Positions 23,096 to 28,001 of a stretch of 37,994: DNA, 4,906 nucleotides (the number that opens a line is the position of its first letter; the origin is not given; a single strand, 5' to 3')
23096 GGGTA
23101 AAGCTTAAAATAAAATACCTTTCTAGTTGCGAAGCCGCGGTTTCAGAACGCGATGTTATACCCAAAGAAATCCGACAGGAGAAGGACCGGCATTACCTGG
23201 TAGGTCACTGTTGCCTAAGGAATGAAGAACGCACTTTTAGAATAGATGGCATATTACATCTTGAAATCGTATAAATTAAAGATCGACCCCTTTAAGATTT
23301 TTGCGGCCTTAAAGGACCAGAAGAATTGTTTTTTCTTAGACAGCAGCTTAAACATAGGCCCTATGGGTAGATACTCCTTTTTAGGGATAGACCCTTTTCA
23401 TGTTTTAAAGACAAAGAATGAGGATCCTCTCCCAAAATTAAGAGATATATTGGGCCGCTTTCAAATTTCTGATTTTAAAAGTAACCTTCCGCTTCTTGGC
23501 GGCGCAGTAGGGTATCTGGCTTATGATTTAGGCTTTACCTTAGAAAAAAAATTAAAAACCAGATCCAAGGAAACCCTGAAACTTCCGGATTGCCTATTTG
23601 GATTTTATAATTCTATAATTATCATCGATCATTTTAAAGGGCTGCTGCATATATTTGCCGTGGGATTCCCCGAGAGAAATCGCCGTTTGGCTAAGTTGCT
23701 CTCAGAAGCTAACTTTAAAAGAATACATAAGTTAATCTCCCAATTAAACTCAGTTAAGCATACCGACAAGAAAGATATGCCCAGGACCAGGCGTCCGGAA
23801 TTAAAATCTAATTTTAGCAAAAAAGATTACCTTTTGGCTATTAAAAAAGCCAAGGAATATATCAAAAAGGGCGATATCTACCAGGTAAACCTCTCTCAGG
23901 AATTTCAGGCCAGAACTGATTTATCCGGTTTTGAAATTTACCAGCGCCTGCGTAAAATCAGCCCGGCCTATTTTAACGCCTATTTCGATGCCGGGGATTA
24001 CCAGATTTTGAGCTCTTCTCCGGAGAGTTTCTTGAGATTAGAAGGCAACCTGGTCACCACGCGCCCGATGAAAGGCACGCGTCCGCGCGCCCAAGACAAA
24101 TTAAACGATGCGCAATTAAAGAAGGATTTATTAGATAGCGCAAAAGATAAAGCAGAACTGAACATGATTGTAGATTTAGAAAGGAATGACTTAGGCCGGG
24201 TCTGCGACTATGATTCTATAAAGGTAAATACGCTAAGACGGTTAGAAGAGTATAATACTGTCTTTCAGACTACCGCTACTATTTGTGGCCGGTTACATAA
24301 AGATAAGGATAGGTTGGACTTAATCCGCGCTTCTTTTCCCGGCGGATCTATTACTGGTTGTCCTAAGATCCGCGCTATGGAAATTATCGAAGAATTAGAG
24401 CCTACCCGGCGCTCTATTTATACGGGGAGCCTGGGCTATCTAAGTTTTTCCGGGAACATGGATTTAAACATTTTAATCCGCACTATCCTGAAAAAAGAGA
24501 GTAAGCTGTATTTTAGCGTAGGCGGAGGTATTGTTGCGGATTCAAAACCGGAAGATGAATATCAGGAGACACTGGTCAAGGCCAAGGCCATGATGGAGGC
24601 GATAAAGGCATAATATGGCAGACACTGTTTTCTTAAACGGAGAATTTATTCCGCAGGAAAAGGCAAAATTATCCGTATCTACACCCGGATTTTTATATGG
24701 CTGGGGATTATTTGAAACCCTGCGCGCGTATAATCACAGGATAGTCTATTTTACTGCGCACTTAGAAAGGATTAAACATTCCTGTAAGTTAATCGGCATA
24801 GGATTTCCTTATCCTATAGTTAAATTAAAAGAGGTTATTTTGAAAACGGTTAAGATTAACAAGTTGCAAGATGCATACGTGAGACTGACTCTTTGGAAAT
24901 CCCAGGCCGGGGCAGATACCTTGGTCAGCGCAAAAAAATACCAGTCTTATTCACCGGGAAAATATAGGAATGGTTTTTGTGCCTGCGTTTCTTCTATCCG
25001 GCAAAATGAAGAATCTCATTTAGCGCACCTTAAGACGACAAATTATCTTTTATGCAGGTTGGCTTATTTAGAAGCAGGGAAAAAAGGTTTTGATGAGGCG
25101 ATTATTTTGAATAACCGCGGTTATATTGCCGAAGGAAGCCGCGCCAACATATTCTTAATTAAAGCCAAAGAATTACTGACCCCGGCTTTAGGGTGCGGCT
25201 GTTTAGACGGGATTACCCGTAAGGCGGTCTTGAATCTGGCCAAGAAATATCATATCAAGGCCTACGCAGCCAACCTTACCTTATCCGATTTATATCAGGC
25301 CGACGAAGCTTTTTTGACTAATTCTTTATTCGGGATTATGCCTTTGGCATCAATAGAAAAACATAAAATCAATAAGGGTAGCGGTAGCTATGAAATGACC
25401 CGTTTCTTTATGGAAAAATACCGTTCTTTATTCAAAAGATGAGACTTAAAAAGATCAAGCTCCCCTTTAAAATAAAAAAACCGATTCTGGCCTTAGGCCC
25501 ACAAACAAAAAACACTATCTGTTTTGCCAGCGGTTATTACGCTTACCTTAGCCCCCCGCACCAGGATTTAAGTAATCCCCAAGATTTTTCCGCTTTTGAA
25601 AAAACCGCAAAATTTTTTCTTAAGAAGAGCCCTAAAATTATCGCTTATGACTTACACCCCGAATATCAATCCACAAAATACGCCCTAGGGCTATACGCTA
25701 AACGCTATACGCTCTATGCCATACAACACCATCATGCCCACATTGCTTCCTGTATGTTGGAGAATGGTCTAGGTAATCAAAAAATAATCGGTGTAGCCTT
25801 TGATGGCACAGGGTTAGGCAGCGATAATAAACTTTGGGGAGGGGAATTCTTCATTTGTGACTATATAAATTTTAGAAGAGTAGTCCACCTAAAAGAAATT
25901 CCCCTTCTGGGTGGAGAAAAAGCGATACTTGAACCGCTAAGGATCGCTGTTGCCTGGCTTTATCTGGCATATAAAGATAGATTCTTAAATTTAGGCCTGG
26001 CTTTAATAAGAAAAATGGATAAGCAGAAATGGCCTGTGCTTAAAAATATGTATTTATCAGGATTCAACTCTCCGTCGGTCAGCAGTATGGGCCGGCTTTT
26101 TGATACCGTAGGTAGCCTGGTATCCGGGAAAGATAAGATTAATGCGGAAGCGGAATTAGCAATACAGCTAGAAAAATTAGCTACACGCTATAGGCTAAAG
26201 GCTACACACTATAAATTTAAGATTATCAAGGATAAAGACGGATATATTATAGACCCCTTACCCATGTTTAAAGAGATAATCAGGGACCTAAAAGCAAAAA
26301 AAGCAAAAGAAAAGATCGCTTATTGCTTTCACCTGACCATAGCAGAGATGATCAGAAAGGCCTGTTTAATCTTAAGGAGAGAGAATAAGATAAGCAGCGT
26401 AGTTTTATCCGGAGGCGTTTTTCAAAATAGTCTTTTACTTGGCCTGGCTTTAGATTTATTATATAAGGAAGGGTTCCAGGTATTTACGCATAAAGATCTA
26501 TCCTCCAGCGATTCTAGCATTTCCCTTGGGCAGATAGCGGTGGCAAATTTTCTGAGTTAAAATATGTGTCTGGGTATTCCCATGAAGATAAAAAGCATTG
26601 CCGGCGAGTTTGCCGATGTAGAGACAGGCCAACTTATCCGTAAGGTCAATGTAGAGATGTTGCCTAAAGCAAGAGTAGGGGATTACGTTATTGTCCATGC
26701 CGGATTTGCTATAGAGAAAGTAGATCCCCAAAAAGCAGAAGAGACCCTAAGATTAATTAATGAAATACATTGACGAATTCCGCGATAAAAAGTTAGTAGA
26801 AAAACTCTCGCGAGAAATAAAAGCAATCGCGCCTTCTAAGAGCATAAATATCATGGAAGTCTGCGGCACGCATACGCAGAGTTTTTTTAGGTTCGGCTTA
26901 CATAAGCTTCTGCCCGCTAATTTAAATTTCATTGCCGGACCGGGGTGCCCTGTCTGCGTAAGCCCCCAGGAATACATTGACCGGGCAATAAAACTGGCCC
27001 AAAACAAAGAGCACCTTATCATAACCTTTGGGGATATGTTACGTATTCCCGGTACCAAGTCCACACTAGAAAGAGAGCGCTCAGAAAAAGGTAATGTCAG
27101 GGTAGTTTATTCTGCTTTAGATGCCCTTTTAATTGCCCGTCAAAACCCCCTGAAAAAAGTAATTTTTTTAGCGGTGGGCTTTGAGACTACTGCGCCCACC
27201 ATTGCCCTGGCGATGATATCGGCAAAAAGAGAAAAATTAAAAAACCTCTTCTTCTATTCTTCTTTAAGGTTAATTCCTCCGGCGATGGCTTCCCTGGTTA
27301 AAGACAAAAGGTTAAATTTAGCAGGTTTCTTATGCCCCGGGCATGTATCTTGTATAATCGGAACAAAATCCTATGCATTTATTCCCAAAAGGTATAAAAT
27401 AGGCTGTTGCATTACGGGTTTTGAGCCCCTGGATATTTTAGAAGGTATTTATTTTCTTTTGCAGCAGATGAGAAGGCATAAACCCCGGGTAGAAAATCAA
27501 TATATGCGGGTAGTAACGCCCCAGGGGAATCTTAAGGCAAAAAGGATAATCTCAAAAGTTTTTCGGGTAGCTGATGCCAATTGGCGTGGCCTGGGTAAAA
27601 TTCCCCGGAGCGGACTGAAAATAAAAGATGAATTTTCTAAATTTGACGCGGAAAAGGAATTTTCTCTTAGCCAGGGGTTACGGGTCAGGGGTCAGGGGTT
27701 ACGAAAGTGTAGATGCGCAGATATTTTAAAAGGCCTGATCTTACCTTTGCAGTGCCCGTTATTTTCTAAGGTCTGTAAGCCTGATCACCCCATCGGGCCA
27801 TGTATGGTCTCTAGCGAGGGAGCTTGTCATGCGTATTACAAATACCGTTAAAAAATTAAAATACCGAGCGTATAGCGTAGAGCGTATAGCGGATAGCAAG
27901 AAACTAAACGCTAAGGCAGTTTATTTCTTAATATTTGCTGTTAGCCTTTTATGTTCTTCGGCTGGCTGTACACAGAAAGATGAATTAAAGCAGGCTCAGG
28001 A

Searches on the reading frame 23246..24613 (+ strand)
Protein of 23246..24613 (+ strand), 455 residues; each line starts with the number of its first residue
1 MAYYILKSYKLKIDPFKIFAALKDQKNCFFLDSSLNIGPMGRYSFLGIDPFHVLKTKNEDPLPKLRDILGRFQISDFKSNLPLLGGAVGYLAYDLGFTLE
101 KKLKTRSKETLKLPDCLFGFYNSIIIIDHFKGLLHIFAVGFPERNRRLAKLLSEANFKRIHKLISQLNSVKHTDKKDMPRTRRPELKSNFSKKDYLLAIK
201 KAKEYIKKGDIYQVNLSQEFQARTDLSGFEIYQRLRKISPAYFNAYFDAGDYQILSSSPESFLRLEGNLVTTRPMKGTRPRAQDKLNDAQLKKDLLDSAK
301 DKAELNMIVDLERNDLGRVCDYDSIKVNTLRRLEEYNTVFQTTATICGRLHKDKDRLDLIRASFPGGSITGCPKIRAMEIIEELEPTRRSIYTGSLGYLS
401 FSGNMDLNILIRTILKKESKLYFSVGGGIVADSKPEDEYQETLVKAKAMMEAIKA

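Call 24: search_protein_families(library=pfam, proteins=[window:23246-24613:+], max_evalue=0.00001)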
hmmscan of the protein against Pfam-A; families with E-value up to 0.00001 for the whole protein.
window:23246-24613:+ (455 aa): 2 families
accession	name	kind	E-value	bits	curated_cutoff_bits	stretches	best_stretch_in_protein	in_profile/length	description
PF00425.24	Chorismate_bind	-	1.9e-89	300.1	27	1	192-445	2-257/257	chorismate binding enzyme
PF04715.19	Anth_synt_I_N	-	2.8e-27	96.1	23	1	13-135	3-139/140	Anthranilate synthase component I, N terminal region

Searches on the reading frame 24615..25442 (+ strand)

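Call 25: search_protein_families(library=pfam, proteins=[window:24615-25442:+], max_evalue=0.00001)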
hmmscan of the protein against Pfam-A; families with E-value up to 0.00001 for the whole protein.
window:24615-25442:+ (275 aa): 1 family
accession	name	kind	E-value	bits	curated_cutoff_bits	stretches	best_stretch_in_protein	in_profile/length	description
PF01063.24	Aminotran_4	-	1.3e-60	205.4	28.5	1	31-247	1-223/223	Amino-transferase class IV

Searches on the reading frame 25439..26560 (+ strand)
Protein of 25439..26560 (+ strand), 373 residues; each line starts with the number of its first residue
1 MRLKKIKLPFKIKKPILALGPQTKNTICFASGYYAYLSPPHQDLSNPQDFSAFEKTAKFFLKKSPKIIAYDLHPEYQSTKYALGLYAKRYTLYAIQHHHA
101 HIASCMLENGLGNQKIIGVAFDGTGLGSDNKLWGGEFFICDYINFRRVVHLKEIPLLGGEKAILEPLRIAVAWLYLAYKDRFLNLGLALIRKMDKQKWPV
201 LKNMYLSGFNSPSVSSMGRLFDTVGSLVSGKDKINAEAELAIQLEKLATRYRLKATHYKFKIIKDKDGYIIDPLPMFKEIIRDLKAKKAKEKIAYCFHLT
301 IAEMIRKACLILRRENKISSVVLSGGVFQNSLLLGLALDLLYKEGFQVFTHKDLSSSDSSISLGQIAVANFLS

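Call 25: search_protein_families(library=pfam, proteins=[window:25439-26560:+], max_evalue=0.00001)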
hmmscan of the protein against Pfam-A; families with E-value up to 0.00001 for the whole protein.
window:25439-26560:+ (373 aa): 2 families
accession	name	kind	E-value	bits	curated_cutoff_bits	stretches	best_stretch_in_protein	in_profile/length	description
PF22521.2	HypF_C_2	-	2.2e-70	237.6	27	1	118-365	1-241/241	Carbamoyltransferase, Kae1-like Domain, second subdomain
PF17788.7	HypF_C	-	3.4e-25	89.1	23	1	13-108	3-99/99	HypF Kae1-like domain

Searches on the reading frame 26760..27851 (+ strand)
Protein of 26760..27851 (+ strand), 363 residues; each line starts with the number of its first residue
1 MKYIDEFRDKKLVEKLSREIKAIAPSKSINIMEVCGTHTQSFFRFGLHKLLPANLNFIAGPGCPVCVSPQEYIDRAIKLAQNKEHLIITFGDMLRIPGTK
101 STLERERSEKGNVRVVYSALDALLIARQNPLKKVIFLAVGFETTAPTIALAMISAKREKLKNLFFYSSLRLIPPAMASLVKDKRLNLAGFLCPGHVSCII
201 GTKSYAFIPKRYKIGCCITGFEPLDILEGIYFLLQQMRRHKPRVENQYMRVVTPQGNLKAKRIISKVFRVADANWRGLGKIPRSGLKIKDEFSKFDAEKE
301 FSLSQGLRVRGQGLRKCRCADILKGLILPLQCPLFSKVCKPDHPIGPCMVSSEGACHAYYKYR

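Call 25: search_protein_families(library=pfam, proteins=[window:26760-27851:+], max_evalue=0.00001)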
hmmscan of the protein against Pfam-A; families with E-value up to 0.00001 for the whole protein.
window:26760-27851:+ (363 aa): 1 family
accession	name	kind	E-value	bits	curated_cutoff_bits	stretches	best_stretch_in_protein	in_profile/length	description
PF01924.21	HypD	-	3e-146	487.5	25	1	12-363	2-351/351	Hydrogenase formation hypA family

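Call 43: find_homologous_proteins(query=window:26760-27851:+, max_evalue=1e-50)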
Query window:26760-27851:+ (363 aa): 7999 proteins with E <= 1e-50 among 8000 candidates; the best 120 are listed.
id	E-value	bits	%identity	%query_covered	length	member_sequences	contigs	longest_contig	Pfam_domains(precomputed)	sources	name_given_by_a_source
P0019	1.1e-234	796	96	100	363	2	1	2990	PF01924.22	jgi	-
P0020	2.9e-203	693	82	100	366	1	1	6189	PF01924.22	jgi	-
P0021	4.8e-199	679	80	100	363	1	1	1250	PF01924.22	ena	-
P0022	1.3e-195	667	79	100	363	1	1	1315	PF01924.22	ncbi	-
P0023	8.8e-189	645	76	100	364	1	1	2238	PF01924.22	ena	-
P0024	1.4e-188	644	76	100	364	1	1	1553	PF01924.22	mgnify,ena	mgnify:CR=1 FL=1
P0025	1.6e-185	634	74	100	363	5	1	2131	PF01924.22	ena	-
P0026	1.9e-185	634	75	100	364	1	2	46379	PF01924.22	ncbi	-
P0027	3.1e-183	627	73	100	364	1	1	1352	PF01924.22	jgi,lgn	jgi:hydrogenase expression/formation protein HypD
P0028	3.8e-183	626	75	100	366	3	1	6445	PF01924.22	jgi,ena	-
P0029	5.5e-183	626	73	100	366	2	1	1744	PF01924.22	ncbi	-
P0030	7.8e-183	625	75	100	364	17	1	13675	PF01924.22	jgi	-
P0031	2.5e-182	624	74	100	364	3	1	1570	PF01924.22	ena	-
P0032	3.8e-182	623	73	100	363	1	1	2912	PF01924.22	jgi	-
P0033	7.2e-182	622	74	100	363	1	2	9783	PF01924.22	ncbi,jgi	jgi:hydrogenase expression/formation protein HypD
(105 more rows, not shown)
